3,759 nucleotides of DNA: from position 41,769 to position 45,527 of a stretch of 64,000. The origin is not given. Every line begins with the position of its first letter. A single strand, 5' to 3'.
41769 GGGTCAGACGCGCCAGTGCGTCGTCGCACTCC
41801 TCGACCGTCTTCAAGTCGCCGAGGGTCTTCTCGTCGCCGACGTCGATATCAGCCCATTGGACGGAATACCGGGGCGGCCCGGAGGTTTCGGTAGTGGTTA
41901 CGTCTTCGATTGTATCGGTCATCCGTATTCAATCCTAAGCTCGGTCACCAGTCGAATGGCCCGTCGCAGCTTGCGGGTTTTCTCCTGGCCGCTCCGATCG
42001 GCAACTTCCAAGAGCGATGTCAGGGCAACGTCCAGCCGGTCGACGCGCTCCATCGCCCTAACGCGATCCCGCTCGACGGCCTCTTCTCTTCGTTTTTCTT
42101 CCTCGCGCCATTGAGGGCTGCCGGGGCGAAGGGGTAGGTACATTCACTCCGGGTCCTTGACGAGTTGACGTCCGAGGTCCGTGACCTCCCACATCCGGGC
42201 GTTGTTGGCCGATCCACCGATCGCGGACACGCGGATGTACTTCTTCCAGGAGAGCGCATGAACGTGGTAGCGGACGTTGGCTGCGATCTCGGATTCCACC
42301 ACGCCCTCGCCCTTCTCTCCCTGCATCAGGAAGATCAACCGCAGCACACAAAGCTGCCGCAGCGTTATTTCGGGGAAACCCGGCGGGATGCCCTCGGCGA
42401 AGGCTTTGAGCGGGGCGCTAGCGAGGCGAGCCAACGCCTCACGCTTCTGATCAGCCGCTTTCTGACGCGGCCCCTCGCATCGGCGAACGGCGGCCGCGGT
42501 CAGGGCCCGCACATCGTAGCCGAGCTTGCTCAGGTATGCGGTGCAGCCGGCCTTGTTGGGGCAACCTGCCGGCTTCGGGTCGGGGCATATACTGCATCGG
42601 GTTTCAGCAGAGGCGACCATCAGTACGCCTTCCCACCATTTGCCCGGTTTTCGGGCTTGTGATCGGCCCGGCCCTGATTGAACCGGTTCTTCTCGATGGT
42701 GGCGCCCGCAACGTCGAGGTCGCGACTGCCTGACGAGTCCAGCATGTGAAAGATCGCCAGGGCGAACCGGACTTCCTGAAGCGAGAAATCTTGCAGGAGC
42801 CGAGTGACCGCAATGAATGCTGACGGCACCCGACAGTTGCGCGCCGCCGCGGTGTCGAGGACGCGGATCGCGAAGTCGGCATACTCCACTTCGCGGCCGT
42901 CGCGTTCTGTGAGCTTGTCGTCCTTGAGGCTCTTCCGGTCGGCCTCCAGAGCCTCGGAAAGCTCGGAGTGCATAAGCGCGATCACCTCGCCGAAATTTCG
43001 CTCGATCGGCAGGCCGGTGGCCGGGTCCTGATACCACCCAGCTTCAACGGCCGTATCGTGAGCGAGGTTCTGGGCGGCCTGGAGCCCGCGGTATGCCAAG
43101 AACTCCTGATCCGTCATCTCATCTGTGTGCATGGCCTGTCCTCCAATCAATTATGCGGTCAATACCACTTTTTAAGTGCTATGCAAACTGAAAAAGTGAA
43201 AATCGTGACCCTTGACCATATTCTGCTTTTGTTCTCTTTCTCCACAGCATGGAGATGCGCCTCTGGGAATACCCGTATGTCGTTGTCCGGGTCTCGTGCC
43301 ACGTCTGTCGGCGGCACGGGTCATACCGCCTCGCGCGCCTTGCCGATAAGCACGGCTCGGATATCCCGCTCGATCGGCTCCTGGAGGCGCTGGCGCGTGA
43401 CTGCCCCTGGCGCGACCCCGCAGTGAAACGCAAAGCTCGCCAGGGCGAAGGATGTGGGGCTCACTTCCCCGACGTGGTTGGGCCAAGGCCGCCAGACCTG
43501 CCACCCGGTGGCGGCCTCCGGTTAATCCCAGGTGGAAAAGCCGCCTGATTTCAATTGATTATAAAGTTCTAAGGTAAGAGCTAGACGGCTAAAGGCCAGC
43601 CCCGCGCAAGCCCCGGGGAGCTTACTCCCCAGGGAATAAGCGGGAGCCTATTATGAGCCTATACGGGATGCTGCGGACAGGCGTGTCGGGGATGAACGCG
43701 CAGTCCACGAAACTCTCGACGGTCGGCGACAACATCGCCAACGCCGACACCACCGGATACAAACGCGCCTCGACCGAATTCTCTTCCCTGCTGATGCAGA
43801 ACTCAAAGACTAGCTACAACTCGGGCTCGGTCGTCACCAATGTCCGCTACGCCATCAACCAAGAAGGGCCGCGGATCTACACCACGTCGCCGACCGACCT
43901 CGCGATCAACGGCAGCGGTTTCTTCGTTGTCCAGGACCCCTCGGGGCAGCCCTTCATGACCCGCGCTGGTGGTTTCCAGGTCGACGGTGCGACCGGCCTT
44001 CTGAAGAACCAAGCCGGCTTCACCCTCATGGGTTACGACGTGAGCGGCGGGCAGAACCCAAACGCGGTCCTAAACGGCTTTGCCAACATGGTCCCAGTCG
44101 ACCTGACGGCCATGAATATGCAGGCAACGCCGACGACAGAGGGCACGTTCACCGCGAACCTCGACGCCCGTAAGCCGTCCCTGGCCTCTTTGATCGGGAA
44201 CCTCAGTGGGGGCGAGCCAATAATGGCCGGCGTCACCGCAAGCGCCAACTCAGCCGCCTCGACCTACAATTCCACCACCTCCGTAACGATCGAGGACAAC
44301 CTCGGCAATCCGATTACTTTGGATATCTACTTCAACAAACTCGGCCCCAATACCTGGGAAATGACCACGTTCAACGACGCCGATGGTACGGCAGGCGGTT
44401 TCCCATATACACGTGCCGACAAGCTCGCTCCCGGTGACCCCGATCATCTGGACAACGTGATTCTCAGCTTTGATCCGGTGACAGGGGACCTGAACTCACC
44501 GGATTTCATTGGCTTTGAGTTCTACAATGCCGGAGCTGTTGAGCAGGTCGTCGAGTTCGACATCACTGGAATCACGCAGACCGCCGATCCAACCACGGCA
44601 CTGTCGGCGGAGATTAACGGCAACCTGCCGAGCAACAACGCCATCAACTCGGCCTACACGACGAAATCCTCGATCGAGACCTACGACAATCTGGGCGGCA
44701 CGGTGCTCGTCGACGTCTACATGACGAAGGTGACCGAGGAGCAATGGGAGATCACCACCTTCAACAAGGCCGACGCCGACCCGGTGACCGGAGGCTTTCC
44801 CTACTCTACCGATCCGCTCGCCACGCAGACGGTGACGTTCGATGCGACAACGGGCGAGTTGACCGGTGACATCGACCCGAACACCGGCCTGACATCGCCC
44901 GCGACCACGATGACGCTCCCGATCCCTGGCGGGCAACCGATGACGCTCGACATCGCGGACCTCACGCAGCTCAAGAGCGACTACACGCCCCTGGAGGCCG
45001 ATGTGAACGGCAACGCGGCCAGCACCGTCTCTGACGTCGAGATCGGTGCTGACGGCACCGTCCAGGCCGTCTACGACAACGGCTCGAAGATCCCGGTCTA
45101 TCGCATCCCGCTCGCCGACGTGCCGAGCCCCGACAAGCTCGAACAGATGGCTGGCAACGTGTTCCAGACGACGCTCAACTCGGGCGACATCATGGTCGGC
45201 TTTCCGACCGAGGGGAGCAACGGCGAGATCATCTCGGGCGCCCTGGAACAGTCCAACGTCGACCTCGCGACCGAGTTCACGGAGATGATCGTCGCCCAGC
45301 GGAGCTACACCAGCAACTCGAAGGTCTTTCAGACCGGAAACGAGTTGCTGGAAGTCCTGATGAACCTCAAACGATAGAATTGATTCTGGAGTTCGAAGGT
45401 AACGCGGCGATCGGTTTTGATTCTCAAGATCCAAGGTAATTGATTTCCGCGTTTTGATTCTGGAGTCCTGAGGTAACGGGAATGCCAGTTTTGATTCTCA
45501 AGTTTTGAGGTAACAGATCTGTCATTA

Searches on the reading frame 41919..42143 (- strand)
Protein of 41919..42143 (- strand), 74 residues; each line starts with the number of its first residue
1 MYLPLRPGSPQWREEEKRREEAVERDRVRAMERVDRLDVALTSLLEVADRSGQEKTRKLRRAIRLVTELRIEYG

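Call 54: search_protein_families(library=pfam, proteins=[window:41919-42143:-], max_evalue=0.05)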
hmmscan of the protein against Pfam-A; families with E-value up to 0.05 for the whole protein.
window:41919-42143:- (74 aa): 1 family
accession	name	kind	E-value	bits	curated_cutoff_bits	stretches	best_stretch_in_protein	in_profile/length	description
PF17749.6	MIP-T3_C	-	0.038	14.5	25.8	1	11-63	89-140/154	Microtubule-binding protein MIP-T3 C-terminal region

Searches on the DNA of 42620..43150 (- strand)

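Call 101: search_rna_families(sources=[L313, L314], threshold=gathering)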
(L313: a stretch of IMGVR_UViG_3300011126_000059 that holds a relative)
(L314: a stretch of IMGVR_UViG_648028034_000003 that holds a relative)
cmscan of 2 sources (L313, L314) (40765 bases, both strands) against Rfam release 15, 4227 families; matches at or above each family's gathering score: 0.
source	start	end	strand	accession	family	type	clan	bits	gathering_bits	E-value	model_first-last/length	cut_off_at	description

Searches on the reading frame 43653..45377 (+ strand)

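Call 16: search_protein_families(library=pfam, proteins=[window:43653-45377:+], max_evalue=0.01)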
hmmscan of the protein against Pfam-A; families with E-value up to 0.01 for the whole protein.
window:43653-45377:+ (574 aa): 4 families
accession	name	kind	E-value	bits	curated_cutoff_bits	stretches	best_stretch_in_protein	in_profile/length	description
PF07559.19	FlgE_D2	-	4.1e-24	86.1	22.7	2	199-323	14-141/142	Flagellar basal body protein FlaE D2 domain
PF06429.18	Flg_bbr_C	-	2.9e-16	59.1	23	1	528-572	2-46/46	Flagellar basal body rod FlgEFG protein C-terminal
PF00460.25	Flg_bb_rod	-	1.7e-12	47.5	20.7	1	7-37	1-31/31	Flagella basal body rod protein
PF22692.1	LlgE_F_G_D1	-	1e-10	42.1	27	1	84-127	1-43/64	Flagellar hook protein FlgE/F/G D1 domain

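Call 17: search_protein_families(library=phrogs, proteins=[window:43653-45377:+], max_evalue=0.001)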
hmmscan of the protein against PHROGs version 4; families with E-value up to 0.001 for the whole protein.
window:43653-45377:+ (574 aa): 0 families

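Call 111: search_protein_families(library=ncbifam, proteins=[window:43653-45377:+], max_evalue=0.001)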
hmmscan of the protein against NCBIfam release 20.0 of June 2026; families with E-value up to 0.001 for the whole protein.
window:43653-45377:+ (574 aa): 27 families (the best 25 are shown)
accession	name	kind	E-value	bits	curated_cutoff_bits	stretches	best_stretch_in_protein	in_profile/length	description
NF004243.1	PRK05682.2-2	equivalog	4e-181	602.6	801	2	1-328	1-304/420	flagellar hook protein FlgE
TIGR03506.1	FlgEFG_subfam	subfamily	2.5e-97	326.8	70.25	2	6-326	2-254/351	flagellar hook-basal body complex protein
NF004242.0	PRK05682.2-1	equivalog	1.2e-81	274.6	365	2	1-241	1-215/422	flagellar hook protein FlgE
NF004238.1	PRK05682.1-1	equivalog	4.9e-77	259.9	400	2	322-573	158-414/414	flagellar hook protein FlgE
NF004241.1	PRK05682.1-5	equivalog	4.3e-68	230.5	469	2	312-574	167-446/446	flagellar hook protein FlgE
NF005286.1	PRK06803.1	equivalog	3e-65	220.9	467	2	328-571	171-400/402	flagellar hook protein FlgE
NF040922.1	flgE_Caulobact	equivalog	8.6e-59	199.9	750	2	1-244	1-234/505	flagellar hook protein FlgE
NF004240.1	PRK05682.1-4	equivalog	1.8e-54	185.7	472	2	332-570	185-440/443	flagellar hook protein FlgE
NF009278.1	PRK12636.1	equivalog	2e-46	158.6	350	2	456-574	145-263/263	flagellar basal body rod protein FlgG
TIGR02490.1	flgF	equivalog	3.8e-44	150.9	178.5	1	9-552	3-217/218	flagellar basal-body rod protein FlgF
TIGR02489.1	flgE_epsilon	equivalog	5.6e-44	150.8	412.85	2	329-573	477-718/719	flagellar hook protein FlgE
TIGR02488.1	flgG_G_neg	equivalog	1.3e-38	133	252.75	2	459-572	144-258/259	flagellar basal-body rod protein FlgG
NF009456.0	PRK12816.1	equivalog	5.2e-34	118.1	416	2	460-574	149-264/264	flagellar basal body rod protein FlgG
NF009279.0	PRK12637.1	equivalog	1.2e-32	113.2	663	2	324-573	231-473/473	flagellar hook protein FlgE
NF009332.0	PRK12690.1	equivalog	1.5e-24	86.6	288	2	15-127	13-123/239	flagellar hook-basal body complex protein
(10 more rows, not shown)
